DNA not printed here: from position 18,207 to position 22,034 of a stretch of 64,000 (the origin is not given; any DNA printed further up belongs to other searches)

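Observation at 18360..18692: HMA-like cytoplasmic domain fused to the C-terminus of an RND permease, with His replacing the CxxC metal site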

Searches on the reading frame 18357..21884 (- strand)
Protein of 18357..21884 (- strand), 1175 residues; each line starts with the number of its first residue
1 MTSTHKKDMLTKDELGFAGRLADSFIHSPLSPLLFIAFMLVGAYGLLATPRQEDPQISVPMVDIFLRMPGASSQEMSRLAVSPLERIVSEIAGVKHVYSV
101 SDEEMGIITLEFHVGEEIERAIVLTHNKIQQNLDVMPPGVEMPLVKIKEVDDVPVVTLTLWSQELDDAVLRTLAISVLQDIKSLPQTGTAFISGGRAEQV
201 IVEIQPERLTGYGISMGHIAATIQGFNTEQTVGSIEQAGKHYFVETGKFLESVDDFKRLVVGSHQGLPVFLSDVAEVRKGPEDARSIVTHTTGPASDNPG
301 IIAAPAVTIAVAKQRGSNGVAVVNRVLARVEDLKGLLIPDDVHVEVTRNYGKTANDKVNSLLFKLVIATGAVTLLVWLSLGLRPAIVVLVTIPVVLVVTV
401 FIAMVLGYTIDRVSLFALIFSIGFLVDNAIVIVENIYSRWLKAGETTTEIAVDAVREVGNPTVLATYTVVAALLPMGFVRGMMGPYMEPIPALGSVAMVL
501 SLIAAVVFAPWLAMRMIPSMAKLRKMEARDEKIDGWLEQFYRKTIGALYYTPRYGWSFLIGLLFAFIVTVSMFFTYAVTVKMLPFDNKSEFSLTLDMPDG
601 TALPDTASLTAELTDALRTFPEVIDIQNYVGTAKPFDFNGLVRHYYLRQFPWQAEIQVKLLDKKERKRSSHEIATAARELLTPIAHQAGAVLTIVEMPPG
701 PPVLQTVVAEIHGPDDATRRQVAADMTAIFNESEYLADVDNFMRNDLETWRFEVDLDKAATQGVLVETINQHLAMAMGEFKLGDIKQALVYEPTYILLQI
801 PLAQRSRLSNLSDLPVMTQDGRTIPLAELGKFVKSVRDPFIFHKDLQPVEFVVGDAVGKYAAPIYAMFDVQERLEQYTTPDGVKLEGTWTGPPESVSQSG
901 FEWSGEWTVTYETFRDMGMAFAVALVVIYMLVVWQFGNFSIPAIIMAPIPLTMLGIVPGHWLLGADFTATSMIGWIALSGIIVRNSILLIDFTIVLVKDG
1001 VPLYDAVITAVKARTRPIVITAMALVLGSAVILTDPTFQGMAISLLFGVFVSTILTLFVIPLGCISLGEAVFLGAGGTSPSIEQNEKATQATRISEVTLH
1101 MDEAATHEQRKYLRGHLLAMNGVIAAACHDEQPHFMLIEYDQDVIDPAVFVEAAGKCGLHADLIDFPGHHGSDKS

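Call 3: search_protein_families(library=pfam, proteins=[window:18357-21884:-], max_evalue=1)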
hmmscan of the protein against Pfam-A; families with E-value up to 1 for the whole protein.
window:18357-21884:- (1175 aa): 2 families
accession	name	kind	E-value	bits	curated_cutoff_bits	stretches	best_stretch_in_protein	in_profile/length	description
PF00873.25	ACR_tran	-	1.1e-138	464.1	28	1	26-1062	6-1015/1021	AcrB/AcrD/AcrF family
PF02355.23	SecD_SecF_C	-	6.2e-05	22.9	20.5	1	358-481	30-154/189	Protein export membrane protein SecD/SecF, C-terminal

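Call 4: search_protein_families(library=ncbifam, proteins=[window:18357-21884:-], max_evalue=1)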
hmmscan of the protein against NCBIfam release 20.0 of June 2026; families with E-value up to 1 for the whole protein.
window:18357-21884:- (1175 aa): 18 families
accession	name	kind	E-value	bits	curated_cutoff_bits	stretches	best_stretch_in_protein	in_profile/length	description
NF033617.1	RND_permease_2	subfamily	7.3e-134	447.9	1250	1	23-1061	2-1001/1009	multidrug efflux RND transporter permease subunit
NF000282.2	RND_permease_1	subfamily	1.9e-95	320.7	1250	1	25-1062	4-1022/1029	multidrug efflux RND transporter permease subunit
TIGR00915.1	2A0602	subfamily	9.2e-78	262.2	940.35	1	22-1064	2-1025/1050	efflux RND transporter permease subunit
NF007905.0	PRK10614.1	equivalog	6.6e-77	259.1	1774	1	25-1062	7-1003/1025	multidrug efflux RND transporter permease subunit MdtC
TIGR00914.1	2A0601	subfamily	8.6e-66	222.4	701.45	1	36-1063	21-1031/1051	CusA/CzcA family heavy metal efflux RND transporter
NF007798.0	PRK10503.1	equivalog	1.6e-65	221.4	1584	1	24-1062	15-1017/1040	MdtB/MuxB family multidrug efflux RND transporter permease subunit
NF007133.0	PRK09579.1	equivalog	2.9e-63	213.8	1763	1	21-1061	3-996/1017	multidrug efflux RND transporter permease subunit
NF007131.0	PRK09577.1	equivalog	2.2e-60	204.5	1768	1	25-1071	5-1026/1045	multidrug efflux RND transporter permease subunit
NF007842.1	PRK10555.1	equivalog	1.8e-51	175.1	1854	1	22-1063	2-1022/1036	multidrug efflux RND transporter permease AcrD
NF000037.1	RND_perm_OqxB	exception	5.3e-49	166.9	2200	1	32-1067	15-1034/1050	multidrug efflux RND transporter permease subunit OqxB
NF011706.2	PRK15127.1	equivalog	6.2e-39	133.6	2150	1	25-1062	5-1024/1049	multidrug efflux RND transporter permease subunit AcrB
TIGR03480.1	HpnN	hypoth_equivalog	0.00017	19.7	751.85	1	323-547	231-454/862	hopanoid biosynthesis associated RND transporter like protein HpnN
TIGR00966.2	transloc_SecF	equivalog_domain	0.00025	20.6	160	1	353-479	118-245/279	protein translocase subunit SecF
NF009583.0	PRK13024.1-3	subfamily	0.00038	18.6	721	2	358-481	577-701/755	protein translocase subunit SecDF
TIGR00916.1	2A0604s01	subfamily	0.0005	19.7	148.6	1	355-476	84-204/231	SecD/SecF family protein translocase subunit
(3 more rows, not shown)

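Call 7: find_homologous_proteins(query=window:18357-21884:-, max_evalue=1e-30)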
Query window:18357-21884:- (1175 aa): 7986 proteins with E <= 1e-30 among 8000 candidates; the best 120 are listed.
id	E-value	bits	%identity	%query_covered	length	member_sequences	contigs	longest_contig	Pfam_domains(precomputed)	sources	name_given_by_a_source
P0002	0.0e+0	2443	93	100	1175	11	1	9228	PF00873.26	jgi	jgi:multidrug efflux pump subunit AcrB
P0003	0.0e+0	1899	77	93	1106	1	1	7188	PF00873.26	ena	-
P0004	0.0e+0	1860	76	93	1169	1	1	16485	PF00873.26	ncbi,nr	ncbi:MAG: efflux RND transporter permease subunit [Chromatiales bacterium]|nr:efflux RND transporter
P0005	0.0e+0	1846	76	92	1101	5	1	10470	PF00873.26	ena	-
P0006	0.0e+0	1844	75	92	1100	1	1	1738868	PF02355.23,PF00873.26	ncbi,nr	ncbi:MAG: efflux RND transporter permease subunit [Chromatiaceae bacterium]|nr:efflux RND transporte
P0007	0.0e+0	1844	75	92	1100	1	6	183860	PF02355.23,PF00873.26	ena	-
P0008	0.0e+0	1843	75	92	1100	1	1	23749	PF02355.23,PF00873.26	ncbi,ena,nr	ncbi:MAG: efflux RND transporter permease subunit [Gammaproteobacteria bacterium]|nr:efflux RND tran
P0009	0.0e+0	1842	75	92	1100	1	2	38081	PF02355.23,PF00873.26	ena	-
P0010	0.0e+0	1841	75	92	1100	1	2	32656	PF02355.23,PF00873.26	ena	-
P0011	0.0e+0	1841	75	92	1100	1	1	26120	PF02355.23,PF00873.26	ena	-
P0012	0.0e+0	1840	75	92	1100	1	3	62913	PF02355.23,PF00873.26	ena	-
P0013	0.0e+0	1839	75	92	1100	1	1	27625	PF02355.23,PF00873.26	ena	-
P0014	0.0e+0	1808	73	94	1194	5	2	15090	PF02355.23,PF00873.26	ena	-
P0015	0.0e+0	1799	74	93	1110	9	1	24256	PF00873.26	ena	-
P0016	0.0e+0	1799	74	93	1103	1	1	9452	PF02355.23,PF00873.26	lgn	-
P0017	0.0e+0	1798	74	92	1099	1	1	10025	PF02355.23,PF00873.26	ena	-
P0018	0.0e+0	1798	73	93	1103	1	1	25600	PF02355.23,PF00873.26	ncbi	ncbi:MAG: efflux RND transporter permease subunit [Pseudomonadota bacterium]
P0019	0.0e+0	1797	73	93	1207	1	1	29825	PF02355.23,PF00873.26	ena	-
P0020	0.0e+0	1796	73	93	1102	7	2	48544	PF00873.26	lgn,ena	-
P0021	0.0e+0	1793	73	92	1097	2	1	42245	PF02355.23,PF00873.26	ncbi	-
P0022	0.0e+0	1792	73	94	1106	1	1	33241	PF02355.23,PF00873.26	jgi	-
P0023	0.0e+0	1790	74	92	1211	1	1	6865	PF02355.23,PF00873.26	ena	-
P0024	0.0e+0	1790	73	93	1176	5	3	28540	PF02355.23,PF00873.26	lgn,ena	-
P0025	0.0e+0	1789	74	92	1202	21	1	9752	PF02355.23,PF00873.26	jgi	-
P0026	0.0e+0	1786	73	93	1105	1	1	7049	PF00873.26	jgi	-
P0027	0.0e+0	1786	72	94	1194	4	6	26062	PF02355.23,PF00873.26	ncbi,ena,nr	ncbi:MAG: efflux RND transporter permease subunit [Gammaproteobacteria bacterium]|nr:efflux RND tran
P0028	0.0e+0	1785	72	93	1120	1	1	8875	PF00873.26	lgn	-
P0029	0.0e+0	1785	72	94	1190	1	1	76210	PF02355.23,PF00873.26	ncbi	-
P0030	0.0e+0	1784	73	93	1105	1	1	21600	PF00873.26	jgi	-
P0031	0.0e+0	1781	72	94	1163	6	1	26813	PF02355.23,PF00873.26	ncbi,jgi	jgi:multidrug efflux pump subunit AcrB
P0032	0.0e+0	1781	73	93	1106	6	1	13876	PF00873.26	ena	-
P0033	0.0e+0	1780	73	92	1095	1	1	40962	PF00873.26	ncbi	-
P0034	0.0e+0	1776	72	93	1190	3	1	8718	PF02355.23,PF00873.26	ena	-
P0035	0.0e+0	1774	71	92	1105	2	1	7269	PF00873.26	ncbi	-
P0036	0.0e+0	1770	72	93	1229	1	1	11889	PF02355.23,PF00873.26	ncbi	-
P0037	0.0e+0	1767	71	95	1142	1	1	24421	PF02355.23,PF00873.26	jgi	jgi:multidrug efflux pump subunit AcrB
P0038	0.0e+0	1763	72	93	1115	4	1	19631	PF02355.23,PF00873.26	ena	-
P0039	0.0e+0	1759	72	90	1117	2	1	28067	PF03176.22,PF02355.23,PF00873.26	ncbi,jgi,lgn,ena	-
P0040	0.0e+0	1756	72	92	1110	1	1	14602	PF02355.23,PF00873.26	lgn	-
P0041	0.0e+0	1755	71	92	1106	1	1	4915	PF02355.23,PF00873.26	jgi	jgi:multidrug efflux pump subunit AcrB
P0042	0.0e+0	1750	72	93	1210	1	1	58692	PF02355.23,PF00873.26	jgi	jgi:multidrug efflux pump subunit AcrB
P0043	0.0e+0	1743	70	92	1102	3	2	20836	PF00873.26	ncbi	-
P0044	0.0e+0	1739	71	90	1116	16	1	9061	PF00873.26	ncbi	-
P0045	0.0e+0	1701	84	77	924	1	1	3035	PF02355.23,PF00873.26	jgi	-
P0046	0.0e+0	1681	68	93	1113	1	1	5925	PF00873.26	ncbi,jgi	ncbi:MAG: efflux RND transporter permease subunit [Chromatiales bacterium]|jgi:multidrug efflux pump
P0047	0.0e+0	1666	69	92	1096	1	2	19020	PF02355.23,PF00873.26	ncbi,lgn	-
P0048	0.0e+0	1636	66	91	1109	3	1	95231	PF00873.26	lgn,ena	-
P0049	0.0e+0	1633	66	93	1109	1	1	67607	PF00873.26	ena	-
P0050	0.0e+0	1628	67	91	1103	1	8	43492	PF00873.26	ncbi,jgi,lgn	jgi:multidrug efflux pump subunit AcrB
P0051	0.0e+0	1627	67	91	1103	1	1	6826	PF00873.26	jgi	jgi:multidrug efflux pump subunit AcrB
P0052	0.0e+0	1624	65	93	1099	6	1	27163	PF00873.26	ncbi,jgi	ncbi:MAG: efflux RND transporter permease subunit [Gammaproteobacteria bacterium]|jgi:multidrug effl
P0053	0.0e+0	1623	67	92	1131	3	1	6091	PF00873.26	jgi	jgi:multidrug efflux pump subunit AcrB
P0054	0.0e+0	1621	66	92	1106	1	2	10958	PF00873.26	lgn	-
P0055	0.0e+0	1620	65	93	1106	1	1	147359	PF00873.26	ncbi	-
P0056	0.0e+0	1618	65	92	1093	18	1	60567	PF00873.26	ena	-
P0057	0.0e+0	1618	67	91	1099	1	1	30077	PF00873.26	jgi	jgi:multidrug efflux pump subunit AcrB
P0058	0.0e+0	1617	68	90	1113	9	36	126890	PF00873.26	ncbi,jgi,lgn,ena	-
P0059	0.0e+0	1616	68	91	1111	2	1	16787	PF00873.26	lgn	-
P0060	0.0e+0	1615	65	93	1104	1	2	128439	PF00873.26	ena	-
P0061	0.0e+0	1607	68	90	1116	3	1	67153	PF00873.26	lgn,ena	-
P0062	0.0e+0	1605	68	91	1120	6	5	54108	PF00873.26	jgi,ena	jgi:multidrug efflux pump subunit AcrB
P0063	0.0e+0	1603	66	91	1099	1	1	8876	PF00873.26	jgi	jgi:multidrug efflux pump subunit AcrB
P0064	0.0e+0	1602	66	92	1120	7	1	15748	PF00873.26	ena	-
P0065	0.0e+0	1600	67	92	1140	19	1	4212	PF00873.26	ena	-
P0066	0.0e+0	1600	65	93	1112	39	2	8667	PF00873.26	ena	-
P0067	0.0e+0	1597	67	91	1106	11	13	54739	PF00873.26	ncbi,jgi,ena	-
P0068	0.0e+0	1596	66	92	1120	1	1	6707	PF00873.26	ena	-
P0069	0.0e+0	1596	67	91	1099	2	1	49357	PF00873.26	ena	-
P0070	0.0e+0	1593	67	91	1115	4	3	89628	PF00873.26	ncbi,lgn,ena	-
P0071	0.0e+0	1593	65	92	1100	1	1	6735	PF00873.26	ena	-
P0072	0.0e+0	1592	67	90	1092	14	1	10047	PF00873.26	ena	-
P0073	0.0e+0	1592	64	92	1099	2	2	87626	PF00873.26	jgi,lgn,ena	-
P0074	0.0e+0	1592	67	90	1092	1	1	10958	PF00873.26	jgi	jgi:multidrug efflux pump subunit AcrB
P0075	0.0e+0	1590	67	90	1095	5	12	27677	PF00873.26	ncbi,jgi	jgi:Cation/multidrug efflux pump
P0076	0.0e+0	1590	65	91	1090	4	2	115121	PF00873.26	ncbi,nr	ncbi:MAG: efflux RND transporter permease subunit [Chromatiales bacterium]|nr:efflux RND transporter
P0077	0.0e+0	1590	66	91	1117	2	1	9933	PF00873.26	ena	-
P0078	0.0e+0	1587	67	90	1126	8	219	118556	PF00873.26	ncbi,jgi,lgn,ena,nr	ncbi:MAG: efflux RND transporter permease subunit [Thiotrichales bacterium]|jgi:multidrug efflux pum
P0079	0.0e+0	1586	65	92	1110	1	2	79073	PF02355.23,PF00873.26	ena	-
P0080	0.0e+0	1581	67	90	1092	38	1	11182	PF00873.26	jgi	-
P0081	0.0e+0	1578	65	91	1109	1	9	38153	PF00873.26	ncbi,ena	-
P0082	0.0e+0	1578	66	91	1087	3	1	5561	PF00873.26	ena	-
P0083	0.0e+0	1577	67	91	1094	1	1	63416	PF00873.26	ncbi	-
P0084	0.0e+0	1576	66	91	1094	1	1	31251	PF00873.26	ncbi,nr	ncbi:Acriflavin resistance protein [uncultured Candidatus Thioglobus sp.]|nr:Acriflavin resistance p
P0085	0.0e+0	1574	65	91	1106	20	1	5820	PF02355.23,PF00873.26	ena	-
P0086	0.0e+0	1572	65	91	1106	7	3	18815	PF00873.26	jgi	jgi:multidrug efflux pump subunit AcrB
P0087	0.0e+0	1572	66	91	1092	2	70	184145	PF00873.26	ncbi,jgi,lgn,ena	jgi:multidrug efflux pump subunit AcrB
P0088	0.0e+0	1572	65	91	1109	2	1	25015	PF00873.26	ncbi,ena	-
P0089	0.0e+0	1568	65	91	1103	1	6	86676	PF00873.26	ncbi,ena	-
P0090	0.0e+0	1568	66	91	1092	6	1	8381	PF00873.26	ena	-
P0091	0.0e+0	1567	64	91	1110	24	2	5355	PF00873.26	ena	-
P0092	0.0e+0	1567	66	91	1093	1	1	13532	PF00873.26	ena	-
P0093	0.0e+0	1561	65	91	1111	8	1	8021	PF00873.26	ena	-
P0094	0.0e+0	1554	65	92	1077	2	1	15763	PF00873.26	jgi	jgi:multidrug efflux pump subunit AcrB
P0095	0.0e+0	1552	64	91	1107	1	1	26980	PF00873.26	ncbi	-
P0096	0.0e+0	1549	63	91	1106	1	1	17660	PF00873.26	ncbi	-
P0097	0.0e+0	1543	64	91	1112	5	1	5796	PF00873.26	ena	-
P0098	0.0e+0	1520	65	90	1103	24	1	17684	PF00873.26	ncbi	-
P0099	0.0e+0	1506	62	92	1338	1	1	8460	PF00873.26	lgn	-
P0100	0.0e+0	1499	62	90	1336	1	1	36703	PF02355.23,PF00873.26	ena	-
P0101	0.0e+0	1491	59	96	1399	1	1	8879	PF00873.26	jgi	jgi:multidrug efflux pump subunit AcrB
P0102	0.0e+0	1489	63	90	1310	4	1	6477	PF00873.26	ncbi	-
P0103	0.0e+0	1489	62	92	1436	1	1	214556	PF03176.22,PF07382.17,PF02355.23,PF00873.26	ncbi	-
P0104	0.0e+0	1488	79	71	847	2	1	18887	PF02355.23,PF00873.26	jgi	-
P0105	0.0e+0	1487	61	92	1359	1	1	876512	PF00873.26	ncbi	-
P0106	0.0e+0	1486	62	90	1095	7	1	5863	PF00873.26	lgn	-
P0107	0.0e+0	1483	62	91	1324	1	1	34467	PF00873.26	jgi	-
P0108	0.0e+0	1482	62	90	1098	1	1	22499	PF00873.26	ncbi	-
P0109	0.0e+0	1481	62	93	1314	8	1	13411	PF03176.22,PF02355.23,PF00873.26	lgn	-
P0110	0.0e+0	1481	63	91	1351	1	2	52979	PF03176.22,PF02355.23,PF00873.26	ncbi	-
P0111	0.0e+0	1480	62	90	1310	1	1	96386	PF00873.26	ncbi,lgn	ncbi:efflux RND transporter permease subunit [Endothiovibrio diazotrophicus]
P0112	0.0e+0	1480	61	91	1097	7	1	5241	PF00873.26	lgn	-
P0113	0.0e+0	1479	62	92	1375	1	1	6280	PF00873.26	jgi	jgi:multidrug efflux pump subunit AcrB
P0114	0.0e+0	1479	62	90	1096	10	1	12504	PF00873.26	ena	-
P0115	0.0e+0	1479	61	90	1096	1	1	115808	PF00873.26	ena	-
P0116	0.0e+0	1477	61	90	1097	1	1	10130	PF00873.26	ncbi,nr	ncbi:MAG: efflux RND transporter permease subunit [Candidatus Thiodiazotropha sp. (ex Notomyrtea bot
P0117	0.0e+0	1477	61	91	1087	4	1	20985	PF03176.22,PF00873.26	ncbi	-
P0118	0.0e+0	1477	61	91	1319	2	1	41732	PF03176.22,PF00873.26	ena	-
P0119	0.0e+0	1476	62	92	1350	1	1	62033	PF00873.26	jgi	-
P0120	0.0e+0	1476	61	92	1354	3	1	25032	PF00873.26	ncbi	-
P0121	0.0e+0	1476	61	92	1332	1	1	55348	PF03176.22,PF02355.23,PF00873.26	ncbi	-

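Call 14: find_encoding_contigs(protein=P0002, flank=10000, max_places=4)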
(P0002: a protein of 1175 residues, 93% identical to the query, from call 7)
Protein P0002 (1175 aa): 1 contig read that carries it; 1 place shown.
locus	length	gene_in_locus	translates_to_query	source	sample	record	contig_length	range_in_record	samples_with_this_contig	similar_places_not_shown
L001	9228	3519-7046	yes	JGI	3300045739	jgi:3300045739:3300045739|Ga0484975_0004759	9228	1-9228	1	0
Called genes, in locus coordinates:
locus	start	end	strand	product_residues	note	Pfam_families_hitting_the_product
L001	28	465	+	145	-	PF02852:Pyr_redox_dim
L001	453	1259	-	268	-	PF00459:Inositol_P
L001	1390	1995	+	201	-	PF19489:SLT_4, PF01464:SLT (weak)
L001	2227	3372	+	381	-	PF25973:BSH_CzcB (weak)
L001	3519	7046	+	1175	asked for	PF00873:ACR_tran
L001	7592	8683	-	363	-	PF01926:MMR_HSR1, PF02421:FeoB_N (weak), PF06071:YchF-GTPase_C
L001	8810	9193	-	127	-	PF01195:Pept_tRNA_hydro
